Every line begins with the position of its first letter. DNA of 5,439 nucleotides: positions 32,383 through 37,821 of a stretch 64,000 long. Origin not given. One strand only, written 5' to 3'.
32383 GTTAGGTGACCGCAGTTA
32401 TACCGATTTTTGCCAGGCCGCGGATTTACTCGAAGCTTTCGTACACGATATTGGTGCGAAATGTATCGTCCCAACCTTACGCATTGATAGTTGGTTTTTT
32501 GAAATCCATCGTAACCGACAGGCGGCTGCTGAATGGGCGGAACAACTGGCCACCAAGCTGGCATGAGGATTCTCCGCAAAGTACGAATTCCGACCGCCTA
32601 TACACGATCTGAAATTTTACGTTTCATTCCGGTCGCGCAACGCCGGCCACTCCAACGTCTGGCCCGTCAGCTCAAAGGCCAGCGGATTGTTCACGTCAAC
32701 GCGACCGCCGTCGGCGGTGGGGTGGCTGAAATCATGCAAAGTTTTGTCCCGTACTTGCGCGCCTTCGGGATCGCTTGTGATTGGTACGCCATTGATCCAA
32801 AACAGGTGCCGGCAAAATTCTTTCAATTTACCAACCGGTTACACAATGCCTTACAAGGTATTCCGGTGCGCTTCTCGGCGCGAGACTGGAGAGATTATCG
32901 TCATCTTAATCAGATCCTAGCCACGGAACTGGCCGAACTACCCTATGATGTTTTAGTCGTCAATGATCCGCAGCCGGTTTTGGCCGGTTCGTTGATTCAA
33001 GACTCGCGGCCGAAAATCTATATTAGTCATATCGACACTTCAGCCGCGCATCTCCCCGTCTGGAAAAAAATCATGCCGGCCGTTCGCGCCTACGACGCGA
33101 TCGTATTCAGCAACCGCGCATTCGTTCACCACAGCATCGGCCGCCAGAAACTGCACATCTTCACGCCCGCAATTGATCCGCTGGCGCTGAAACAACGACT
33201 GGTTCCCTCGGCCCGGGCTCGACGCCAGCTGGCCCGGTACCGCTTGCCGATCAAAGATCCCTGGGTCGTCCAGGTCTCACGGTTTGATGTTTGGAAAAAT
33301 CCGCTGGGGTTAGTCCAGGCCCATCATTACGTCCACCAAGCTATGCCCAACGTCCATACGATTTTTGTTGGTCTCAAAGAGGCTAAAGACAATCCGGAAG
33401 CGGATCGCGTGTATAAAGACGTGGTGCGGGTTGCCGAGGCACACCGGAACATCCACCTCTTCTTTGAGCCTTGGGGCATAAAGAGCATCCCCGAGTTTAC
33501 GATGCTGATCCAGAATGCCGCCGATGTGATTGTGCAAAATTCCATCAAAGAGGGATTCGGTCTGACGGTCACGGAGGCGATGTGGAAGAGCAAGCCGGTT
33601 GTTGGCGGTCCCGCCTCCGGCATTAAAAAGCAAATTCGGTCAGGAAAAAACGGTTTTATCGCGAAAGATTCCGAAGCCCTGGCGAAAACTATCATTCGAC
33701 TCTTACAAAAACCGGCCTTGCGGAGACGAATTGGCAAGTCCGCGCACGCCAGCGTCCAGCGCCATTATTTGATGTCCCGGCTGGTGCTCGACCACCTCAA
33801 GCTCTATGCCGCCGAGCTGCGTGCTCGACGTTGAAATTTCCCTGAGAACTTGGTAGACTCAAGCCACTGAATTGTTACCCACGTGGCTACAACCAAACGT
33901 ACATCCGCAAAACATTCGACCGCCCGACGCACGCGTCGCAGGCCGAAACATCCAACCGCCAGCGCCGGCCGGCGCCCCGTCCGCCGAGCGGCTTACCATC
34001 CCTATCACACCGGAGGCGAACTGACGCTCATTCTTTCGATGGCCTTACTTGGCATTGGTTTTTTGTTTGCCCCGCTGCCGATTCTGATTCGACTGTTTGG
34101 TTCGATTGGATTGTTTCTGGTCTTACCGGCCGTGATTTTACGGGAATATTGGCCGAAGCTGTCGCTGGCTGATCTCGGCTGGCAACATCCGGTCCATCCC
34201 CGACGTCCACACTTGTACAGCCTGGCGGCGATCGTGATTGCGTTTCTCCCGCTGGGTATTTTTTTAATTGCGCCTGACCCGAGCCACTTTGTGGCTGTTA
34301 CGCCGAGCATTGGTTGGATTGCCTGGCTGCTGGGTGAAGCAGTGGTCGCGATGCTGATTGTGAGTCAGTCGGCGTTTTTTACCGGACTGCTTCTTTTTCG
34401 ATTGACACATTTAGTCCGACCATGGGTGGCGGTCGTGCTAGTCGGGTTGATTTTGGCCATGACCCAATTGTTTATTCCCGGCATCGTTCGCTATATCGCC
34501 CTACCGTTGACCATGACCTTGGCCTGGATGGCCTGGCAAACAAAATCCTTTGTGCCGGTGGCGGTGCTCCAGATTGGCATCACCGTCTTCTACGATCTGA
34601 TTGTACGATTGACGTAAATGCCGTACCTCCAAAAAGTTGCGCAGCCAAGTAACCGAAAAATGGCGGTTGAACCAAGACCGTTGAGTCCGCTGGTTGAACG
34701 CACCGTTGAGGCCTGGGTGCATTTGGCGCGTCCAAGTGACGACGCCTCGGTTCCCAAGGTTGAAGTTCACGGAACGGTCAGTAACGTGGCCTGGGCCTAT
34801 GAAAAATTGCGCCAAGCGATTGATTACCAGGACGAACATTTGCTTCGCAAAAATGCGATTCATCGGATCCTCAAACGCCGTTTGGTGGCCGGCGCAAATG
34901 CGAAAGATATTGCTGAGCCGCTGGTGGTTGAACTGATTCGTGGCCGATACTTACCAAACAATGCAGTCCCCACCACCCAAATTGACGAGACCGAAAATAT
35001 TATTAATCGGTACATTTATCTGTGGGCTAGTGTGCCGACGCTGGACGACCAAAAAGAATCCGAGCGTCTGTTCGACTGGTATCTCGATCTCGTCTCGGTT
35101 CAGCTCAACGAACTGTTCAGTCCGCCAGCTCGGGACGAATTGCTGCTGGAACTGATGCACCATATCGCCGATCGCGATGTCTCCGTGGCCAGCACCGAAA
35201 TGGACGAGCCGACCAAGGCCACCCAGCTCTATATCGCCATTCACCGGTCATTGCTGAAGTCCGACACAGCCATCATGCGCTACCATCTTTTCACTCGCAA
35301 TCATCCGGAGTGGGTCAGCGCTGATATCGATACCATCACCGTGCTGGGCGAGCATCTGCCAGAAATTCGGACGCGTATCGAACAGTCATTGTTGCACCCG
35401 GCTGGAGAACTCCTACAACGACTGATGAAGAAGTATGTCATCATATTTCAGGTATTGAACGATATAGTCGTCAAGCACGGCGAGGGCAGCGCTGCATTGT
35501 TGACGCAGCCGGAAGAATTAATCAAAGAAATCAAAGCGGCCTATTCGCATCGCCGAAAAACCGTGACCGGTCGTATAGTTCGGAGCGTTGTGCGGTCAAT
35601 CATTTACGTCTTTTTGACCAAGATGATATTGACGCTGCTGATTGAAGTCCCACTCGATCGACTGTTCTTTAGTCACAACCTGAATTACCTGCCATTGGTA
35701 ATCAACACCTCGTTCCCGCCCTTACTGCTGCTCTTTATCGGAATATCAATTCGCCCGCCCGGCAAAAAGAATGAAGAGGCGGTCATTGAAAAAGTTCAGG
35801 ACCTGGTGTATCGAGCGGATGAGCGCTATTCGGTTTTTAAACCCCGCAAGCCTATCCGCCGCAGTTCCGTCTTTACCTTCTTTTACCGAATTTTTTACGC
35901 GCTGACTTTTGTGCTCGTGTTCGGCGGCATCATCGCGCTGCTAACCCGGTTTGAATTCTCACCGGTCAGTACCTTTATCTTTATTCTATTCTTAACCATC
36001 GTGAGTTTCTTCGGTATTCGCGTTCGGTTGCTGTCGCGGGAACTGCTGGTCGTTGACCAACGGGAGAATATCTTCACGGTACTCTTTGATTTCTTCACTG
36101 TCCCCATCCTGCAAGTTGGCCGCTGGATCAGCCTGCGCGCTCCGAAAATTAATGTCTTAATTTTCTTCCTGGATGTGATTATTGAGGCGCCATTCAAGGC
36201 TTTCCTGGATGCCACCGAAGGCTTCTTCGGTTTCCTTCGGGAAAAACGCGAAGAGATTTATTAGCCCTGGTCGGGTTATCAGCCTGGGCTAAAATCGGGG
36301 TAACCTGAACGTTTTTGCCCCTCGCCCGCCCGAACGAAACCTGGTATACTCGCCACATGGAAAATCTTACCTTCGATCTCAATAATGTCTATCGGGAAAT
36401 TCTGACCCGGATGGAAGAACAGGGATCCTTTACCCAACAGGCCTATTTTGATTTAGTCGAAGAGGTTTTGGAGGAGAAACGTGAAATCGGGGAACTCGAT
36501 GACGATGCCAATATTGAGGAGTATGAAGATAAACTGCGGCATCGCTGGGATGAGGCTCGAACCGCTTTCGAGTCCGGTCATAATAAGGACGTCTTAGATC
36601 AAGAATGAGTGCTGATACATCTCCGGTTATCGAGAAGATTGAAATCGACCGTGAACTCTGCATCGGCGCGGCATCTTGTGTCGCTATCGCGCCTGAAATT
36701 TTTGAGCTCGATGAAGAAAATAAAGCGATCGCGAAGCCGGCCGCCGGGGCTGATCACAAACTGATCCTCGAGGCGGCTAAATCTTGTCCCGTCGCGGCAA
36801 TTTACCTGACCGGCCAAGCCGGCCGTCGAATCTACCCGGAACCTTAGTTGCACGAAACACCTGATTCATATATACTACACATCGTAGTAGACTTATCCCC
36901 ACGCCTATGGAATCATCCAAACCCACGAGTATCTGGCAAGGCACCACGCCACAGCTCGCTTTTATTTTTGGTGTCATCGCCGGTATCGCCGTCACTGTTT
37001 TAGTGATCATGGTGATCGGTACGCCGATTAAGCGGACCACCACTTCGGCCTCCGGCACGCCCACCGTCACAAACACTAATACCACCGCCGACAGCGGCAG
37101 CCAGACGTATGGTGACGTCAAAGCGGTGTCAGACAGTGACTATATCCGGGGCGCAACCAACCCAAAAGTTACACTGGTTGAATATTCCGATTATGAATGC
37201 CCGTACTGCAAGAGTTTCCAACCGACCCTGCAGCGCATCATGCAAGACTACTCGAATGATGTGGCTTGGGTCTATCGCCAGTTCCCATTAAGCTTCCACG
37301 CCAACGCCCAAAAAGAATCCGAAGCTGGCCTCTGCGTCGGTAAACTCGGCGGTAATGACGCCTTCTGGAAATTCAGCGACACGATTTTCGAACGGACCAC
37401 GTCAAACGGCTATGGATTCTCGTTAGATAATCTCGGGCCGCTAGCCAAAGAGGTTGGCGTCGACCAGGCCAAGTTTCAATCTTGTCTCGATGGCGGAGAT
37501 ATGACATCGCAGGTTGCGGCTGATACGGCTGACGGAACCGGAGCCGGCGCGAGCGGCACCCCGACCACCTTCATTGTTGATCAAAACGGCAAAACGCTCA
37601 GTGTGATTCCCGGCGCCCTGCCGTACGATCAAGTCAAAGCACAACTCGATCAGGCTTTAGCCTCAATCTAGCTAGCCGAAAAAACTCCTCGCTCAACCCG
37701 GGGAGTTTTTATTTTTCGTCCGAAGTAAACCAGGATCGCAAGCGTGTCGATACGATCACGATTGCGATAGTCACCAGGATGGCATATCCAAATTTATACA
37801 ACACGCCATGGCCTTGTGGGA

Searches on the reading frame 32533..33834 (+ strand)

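Call 66: search_protein_families(library=pfam, proteins=[window:32533-33834:+], max_evalue=0.00001)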
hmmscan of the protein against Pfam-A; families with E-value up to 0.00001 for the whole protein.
window:32533-33834:+ (433 aa): 3 families
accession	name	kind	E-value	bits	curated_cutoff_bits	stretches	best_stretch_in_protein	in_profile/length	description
PF21269.3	TreT_GT1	-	1.8e-36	125.4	27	1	54-198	1-143/144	Trehalose synthase, N-terminal domain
PF00534.26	Glycos_transf_1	-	4.9e-22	78.7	26.4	1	237-404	10-169/172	Glycosyl transferases group 1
PF13692.12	Glyco_trans_1_4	-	6.3e-15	56.1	27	1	243-392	2-141/142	Glycosyl transferases group 1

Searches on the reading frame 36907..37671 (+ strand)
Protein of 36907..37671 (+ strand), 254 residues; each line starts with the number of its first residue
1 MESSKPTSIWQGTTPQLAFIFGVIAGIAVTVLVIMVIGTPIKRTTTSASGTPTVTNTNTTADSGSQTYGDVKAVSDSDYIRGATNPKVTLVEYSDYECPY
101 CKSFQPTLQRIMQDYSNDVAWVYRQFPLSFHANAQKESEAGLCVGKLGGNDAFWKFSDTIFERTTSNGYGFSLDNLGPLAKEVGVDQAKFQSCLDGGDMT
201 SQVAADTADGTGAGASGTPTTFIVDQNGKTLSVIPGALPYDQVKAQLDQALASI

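Call 24: search_protein_families(library=pfam, proteins=[window:36907-37671:+], max_evalue=0.001)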
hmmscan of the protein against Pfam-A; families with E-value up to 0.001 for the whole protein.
window:36907-37671:+ (254 aa): 4 families
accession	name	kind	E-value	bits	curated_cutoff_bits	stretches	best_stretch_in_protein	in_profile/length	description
PF01323.26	DSBA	-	1.2e-19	71.3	25.6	2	154-247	102-190/191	DSBA-like thioredoxin domain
PF13462.12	Thioredoxin_4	-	4.3e-18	66.5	23.2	1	78-227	5-149/165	Thioredoxin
PF13098.12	Thioredoxin_2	-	5.4e-07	30.3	27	1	85-246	4-103/104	Thioredoxin-like domain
PF00085.26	Thioredoxin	-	0.00027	21.3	23.5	0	84-120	15-52/103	Thioredoxin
